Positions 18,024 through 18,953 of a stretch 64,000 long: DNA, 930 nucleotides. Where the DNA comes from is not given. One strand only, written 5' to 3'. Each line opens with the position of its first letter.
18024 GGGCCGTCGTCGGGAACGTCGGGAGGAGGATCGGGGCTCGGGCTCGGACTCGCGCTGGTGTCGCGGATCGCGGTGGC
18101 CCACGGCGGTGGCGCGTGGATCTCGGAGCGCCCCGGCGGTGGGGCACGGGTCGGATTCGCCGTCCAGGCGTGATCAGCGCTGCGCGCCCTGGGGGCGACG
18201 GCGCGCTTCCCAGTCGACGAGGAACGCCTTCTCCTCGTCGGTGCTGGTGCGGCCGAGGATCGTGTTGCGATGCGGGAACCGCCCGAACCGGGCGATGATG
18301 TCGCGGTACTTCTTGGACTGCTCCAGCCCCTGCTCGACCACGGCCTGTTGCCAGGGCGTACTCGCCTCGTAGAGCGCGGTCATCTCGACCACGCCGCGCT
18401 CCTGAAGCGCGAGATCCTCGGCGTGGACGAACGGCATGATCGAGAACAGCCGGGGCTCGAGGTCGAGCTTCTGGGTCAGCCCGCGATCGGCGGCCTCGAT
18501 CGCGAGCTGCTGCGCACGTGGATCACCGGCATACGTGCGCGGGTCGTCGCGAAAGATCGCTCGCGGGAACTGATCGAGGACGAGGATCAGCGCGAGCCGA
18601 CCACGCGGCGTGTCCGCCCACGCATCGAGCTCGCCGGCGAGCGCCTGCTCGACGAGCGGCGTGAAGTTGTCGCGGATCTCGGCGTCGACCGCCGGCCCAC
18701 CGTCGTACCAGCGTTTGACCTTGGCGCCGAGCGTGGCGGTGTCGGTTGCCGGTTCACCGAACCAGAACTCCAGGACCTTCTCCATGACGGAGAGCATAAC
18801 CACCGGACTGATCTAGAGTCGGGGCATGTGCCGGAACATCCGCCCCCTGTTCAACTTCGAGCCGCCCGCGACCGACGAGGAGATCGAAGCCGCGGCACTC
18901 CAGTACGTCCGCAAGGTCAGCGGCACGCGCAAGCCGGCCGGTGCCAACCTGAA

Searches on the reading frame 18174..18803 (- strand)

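Call 3: search_protein_families(library=pfam, proteins=[window:18174-18803:-], max_evalue=1)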
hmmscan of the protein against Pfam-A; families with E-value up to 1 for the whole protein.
window:18174-18803:- (209 aa): 1 family
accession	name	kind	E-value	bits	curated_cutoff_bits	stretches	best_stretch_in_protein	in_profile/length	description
PF06041.17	DUF924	-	2.3e-58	197.7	27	1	10-195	1-176/180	Bacterial protein of unknown function (DUF924)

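Call 4: search_protein_families(library=ncbifam, proteins=[window:18174-18803:-], max_evalue=1)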
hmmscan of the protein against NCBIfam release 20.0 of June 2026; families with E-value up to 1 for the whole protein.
window:18174-18803:- (209 aa): 0 families
